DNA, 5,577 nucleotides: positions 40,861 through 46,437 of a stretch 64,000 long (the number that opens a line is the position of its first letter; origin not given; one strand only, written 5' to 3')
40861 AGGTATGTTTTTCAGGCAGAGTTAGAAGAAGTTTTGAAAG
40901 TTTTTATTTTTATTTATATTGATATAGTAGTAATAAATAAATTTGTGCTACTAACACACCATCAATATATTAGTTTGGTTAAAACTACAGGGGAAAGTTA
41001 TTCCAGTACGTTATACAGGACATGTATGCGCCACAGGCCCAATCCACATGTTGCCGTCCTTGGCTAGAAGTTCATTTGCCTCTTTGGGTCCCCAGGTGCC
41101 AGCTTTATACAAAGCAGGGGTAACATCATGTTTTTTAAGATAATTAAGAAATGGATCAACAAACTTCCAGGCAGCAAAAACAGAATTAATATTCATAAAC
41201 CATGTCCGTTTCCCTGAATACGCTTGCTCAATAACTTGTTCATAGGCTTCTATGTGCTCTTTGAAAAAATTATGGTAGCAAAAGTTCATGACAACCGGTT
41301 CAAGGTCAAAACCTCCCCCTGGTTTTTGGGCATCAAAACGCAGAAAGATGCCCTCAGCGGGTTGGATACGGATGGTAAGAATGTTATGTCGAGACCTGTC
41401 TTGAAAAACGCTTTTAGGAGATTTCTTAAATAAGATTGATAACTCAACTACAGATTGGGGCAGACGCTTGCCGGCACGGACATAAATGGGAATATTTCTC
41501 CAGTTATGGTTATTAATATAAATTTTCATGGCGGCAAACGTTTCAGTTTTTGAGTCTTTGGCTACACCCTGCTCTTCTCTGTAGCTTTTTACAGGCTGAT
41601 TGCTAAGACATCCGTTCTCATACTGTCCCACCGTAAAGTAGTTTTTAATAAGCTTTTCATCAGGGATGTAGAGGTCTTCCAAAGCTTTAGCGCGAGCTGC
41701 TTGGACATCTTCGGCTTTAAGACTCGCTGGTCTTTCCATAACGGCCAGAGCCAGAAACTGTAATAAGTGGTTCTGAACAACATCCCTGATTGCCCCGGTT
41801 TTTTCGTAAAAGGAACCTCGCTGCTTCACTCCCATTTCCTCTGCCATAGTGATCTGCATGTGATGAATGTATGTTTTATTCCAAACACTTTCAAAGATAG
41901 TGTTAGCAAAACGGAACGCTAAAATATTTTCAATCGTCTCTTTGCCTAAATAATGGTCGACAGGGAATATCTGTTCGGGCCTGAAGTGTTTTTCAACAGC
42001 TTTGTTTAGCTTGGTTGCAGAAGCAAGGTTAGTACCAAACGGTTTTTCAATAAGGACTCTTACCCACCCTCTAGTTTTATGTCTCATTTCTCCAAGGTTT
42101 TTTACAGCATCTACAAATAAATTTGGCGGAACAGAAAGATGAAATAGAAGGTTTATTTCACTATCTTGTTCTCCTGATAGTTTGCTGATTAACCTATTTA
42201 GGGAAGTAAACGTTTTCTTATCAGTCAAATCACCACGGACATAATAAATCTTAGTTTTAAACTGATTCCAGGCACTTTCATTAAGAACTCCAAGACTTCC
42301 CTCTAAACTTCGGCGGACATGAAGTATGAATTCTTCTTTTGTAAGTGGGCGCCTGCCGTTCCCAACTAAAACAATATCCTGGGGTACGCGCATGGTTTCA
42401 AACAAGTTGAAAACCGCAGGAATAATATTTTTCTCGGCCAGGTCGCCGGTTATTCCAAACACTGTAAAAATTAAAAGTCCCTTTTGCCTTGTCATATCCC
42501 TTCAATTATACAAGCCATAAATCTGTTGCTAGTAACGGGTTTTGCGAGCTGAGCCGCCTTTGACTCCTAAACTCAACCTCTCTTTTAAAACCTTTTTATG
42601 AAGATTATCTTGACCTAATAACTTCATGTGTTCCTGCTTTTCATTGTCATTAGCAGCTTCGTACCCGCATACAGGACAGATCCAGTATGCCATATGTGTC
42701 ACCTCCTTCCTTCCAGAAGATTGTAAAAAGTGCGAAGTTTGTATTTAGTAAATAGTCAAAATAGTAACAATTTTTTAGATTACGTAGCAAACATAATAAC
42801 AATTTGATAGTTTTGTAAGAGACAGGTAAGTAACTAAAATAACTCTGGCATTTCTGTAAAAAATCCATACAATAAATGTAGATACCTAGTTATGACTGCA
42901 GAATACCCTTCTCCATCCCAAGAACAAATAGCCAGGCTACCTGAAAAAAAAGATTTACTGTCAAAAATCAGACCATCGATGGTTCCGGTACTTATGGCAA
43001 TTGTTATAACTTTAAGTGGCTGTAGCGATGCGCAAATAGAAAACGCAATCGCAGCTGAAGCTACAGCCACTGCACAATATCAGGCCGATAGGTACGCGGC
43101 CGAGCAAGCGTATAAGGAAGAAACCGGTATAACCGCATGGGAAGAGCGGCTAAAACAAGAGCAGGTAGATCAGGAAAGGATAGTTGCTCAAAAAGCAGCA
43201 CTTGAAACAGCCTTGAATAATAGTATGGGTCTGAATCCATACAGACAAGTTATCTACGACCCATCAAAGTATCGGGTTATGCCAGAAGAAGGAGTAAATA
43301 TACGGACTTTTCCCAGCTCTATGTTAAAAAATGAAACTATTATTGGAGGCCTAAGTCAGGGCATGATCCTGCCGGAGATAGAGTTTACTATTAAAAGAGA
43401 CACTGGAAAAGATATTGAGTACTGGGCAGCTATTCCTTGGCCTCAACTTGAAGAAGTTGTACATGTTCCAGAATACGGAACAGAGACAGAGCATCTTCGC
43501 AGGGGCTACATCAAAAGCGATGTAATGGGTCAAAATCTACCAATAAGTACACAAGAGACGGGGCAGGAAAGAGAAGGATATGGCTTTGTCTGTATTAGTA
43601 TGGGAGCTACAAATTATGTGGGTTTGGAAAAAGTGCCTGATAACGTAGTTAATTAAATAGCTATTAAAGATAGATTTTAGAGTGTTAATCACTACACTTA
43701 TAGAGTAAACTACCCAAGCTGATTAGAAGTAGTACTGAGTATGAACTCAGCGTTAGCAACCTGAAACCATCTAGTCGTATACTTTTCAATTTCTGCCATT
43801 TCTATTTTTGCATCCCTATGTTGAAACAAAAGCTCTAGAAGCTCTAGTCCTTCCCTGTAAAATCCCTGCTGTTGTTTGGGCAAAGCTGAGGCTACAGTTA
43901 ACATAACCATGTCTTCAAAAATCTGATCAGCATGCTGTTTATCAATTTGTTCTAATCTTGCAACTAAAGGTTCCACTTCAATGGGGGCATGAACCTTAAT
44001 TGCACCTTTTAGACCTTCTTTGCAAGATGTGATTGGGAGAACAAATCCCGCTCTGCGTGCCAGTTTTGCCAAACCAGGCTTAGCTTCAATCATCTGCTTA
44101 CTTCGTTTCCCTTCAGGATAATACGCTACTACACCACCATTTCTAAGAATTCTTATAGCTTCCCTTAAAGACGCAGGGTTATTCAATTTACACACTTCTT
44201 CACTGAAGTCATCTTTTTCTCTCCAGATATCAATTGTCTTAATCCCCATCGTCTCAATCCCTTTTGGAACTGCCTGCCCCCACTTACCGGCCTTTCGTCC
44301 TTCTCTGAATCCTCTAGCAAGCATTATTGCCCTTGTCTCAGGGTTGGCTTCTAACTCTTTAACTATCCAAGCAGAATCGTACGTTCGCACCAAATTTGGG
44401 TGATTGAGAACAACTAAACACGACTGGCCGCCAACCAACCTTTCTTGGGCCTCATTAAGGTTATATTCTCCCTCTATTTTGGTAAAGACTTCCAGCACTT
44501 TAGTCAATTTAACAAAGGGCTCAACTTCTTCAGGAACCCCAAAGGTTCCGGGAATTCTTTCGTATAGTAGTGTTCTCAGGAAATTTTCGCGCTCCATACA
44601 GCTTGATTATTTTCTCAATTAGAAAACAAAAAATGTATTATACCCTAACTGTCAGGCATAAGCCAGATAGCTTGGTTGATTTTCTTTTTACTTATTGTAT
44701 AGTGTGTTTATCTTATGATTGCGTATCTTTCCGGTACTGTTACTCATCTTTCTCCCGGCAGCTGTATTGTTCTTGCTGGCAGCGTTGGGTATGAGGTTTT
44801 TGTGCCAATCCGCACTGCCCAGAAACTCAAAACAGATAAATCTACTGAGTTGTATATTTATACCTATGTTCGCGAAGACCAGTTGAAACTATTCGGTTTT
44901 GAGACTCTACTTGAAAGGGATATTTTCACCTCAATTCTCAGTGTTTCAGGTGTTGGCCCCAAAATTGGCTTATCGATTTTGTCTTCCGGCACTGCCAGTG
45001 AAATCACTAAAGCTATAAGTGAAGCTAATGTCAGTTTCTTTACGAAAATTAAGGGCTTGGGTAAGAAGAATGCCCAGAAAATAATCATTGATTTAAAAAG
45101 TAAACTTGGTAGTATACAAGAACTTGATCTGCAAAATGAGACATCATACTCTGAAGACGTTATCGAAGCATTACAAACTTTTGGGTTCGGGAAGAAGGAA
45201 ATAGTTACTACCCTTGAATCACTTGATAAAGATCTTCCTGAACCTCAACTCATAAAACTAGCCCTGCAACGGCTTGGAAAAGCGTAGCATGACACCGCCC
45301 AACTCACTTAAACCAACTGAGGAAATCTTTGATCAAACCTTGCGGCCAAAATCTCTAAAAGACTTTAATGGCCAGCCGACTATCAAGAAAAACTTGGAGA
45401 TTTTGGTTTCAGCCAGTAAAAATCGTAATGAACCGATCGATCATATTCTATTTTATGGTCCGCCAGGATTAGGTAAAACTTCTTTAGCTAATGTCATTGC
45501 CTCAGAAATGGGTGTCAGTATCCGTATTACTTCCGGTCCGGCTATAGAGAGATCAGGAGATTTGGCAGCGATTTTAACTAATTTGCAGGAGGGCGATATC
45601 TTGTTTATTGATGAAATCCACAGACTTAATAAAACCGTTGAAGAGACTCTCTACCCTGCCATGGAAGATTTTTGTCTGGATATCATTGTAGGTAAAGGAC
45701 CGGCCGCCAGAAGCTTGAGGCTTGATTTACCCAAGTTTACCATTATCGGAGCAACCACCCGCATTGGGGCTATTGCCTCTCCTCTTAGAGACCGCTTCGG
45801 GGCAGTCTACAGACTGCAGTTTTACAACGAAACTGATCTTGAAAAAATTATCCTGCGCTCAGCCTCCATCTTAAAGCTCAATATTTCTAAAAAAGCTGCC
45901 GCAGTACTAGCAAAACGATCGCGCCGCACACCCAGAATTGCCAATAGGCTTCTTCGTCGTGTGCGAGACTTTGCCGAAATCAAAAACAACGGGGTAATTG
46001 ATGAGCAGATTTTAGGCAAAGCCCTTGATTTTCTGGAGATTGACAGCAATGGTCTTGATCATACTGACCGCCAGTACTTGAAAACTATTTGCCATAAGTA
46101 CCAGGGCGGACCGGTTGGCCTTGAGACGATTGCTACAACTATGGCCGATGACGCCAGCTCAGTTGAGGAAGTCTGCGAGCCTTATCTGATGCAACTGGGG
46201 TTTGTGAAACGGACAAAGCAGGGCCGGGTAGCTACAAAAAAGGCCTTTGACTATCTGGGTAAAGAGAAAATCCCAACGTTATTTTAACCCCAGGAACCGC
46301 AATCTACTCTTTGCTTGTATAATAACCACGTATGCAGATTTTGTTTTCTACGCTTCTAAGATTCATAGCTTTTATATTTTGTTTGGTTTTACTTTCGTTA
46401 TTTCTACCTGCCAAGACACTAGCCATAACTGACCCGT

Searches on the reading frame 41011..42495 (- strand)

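Call 8: search_protein_families(library=pfam, proteins=[window:41011-42495:-])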
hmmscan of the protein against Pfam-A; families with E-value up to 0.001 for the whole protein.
window:41011-42495:- (494 aa): 2 families
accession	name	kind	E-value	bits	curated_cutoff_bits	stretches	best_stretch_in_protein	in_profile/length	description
PF02781.21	G6PD_C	-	5.8e-103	344.4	27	1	192-484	1-295/296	Glucose-6-phosphate dehydrogenase, C-terminal domain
PF00479.28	G6PD_N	-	2.9e-51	175.2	22.1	1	12-190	2-183/183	Glucose-6-phosphate dehydrogenase, NAD binding domain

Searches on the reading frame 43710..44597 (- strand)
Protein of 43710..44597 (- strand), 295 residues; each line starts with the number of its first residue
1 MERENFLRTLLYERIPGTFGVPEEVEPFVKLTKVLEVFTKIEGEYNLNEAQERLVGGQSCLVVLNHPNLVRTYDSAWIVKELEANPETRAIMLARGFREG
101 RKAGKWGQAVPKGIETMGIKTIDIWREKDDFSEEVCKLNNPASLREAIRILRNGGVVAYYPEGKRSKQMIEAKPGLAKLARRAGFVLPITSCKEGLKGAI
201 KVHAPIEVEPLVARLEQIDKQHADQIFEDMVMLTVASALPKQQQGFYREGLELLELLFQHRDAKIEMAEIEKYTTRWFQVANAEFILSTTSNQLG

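Call 8: search_protein_families(library=pfam, proteins=[window:43710-44597:-])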
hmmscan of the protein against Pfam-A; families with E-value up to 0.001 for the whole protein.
window:43710-44597:- (295 aa): 1 family
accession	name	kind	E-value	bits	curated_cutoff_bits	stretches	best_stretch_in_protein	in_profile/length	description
PF01553.26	Acyltransferase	-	1.3e-05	25.5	23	1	137-186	74-125/132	Acyltransferase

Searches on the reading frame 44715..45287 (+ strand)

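Call 8: search_protein_families(library=pfam, proteins=[window:44715-45287:+])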
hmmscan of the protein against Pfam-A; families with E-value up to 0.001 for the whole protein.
window:44715-45287:+ (190 aa): 3 families
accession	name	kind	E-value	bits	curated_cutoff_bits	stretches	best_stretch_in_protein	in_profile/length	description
PF01330.27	RuvA_N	-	2.9e-21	75.8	23.6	1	1-61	1-61/61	RuvA N terminal domain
PF14520.12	HHH_5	-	1e-13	52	27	1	71-128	1-56/57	Helix-hairpin-helix domain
PF07499.19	RuvA_C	-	2.4e-06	28.4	24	1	146-187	3-46/47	RuvA, C-terminal domain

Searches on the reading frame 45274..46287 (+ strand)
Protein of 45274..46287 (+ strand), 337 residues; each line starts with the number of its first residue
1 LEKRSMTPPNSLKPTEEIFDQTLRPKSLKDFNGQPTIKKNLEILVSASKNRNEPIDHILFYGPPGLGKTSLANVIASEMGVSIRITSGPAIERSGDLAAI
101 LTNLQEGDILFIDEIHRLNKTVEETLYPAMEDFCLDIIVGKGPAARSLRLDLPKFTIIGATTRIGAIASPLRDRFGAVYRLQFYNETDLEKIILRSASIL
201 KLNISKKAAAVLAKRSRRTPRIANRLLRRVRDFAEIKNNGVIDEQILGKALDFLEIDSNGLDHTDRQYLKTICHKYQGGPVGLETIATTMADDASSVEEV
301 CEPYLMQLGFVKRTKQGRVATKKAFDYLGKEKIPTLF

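Call 9: search_protein_families(library=pfam, proteins=[window:45274-46287:+])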
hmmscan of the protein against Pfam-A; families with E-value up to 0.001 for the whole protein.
window:45274-46287:+ (337 aa): 7 families
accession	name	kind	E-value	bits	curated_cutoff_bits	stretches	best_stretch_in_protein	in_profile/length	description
PF05496.18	RuvB_N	-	1.1e-78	262.9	27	1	23-181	1-159/159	Holliday junction DNA helicase RuvB P-loop domain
PF17864.7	AAA_lid_4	-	8.1e-29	99.6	27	1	184-257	1-74/74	RuvB AAA lid domain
PF05491.19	RuvB_C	-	1.1e-24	86.6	24.7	1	259-328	2-71/72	RuvB C-terminal winged helix domain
PF00004.35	AAA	-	6.9e-22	78.7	21.2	1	58-180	1-128/131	ATPase family associated with various cellular activities (AAA)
PF07728.20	AAA_5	-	2.7e-09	37.6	22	1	57-175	1-139/139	AAA domain (dynein-related subfamily)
PF01078.27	Mg_chelatase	-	4.9e-05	23.3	20.3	0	28-76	2-43/207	Magnesium chelatase, subunit ChlI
PF00910.28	RNA_helicase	-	0.00099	20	21.5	0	58-127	1-65/105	RNA helicase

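Call 31: find_homologous_proteins(query=window:45274-46287:+, max_evalue=1e-60)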
Query window:45274-46287:+ (337 aa): 8000 proteins with E <= 1e-60 among 8000 candidates; the best 120 are listed.
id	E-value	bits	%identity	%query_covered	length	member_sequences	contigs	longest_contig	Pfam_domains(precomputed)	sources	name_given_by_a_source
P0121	1.6e-214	729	100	99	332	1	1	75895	PF05491.20,PF17864.8,PF00004.36,PF05496.19,PF07728.21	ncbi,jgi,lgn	ncbi:MAG: Holliday junction branch migration DNA helicase RuvB [Patescibacteria group bacterium]|jgi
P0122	8.8e-166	569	80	95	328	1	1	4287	PF05491.20,PF17864.8,PF00004.36,PF05496.19,PF07728.21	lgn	-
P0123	1.9e-165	568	80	95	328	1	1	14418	PF05491.20,PF17864.8,PF00004.36,PF05496.19,PF07728.21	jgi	jgi:Holliday junction DNA helicase RuvB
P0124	1.9e-164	564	78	96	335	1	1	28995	PF05491.20,PF17864.8,PF00004.36,PF05496.19,PF07728.21,PF01078.28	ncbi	-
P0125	1.9e-160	551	78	98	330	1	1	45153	PF05491.20,PF17864.8,PF00004.36,PF05496.19,PF07728.21,PF01078.28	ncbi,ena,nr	ncbi:Holliday junction branch migration DNA helicase RuvB [Candidatus Beckwithbacteria bacterium]|nr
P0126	2.5e-160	551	79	93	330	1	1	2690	PF05491.20,PF17864.8,PF00004.36,PF05496.19,PF07728.21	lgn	-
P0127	7.1e-160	549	76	96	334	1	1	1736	PF05491.20,PF17864.8,PF00004.36,PF05496.19,PF07728.21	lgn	-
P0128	2.1e-159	548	78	96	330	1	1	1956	PF05491.20,PF17864.8,PF00004.36,PF05496.19,PF07728.21,PF01078.28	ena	-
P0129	5.7e-156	537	74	97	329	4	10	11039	PF05491.20,PF17864.8,PF00004.36,PF05496.19,PF07728.21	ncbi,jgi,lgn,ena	-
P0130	1.1e-155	536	76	92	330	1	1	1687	PF05491.20,PF17864.8,PF00004.36,PF05496.19,PF07728.21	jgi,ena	-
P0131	1.7e-154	532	74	95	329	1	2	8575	PF05491.20,PF17864.8,PF00004.36,PF05496.19,PF07728.21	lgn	-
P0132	3.1e-154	531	76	92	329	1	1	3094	PF05491.20,PF17864.8,PF00004.36,PF05496.19,PF07728.21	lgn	-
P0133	3.2e-154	531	76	93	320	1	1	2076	PF05491.20,PF17864.8,PF00004.36,PF05496.19,PF07728.21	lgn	-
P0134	1.2e-153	529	75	93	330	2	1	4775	PF05491.20,PF17864.8,PF00004.36,PF05496.19,PF07728.21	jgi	-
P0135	4.5e-153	527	74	94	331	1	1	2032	PF05491.20,PF17864.8,PF00004.36,PF05496.19,PF07728.21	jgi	jgi:holliday junction DNA helicase RuvB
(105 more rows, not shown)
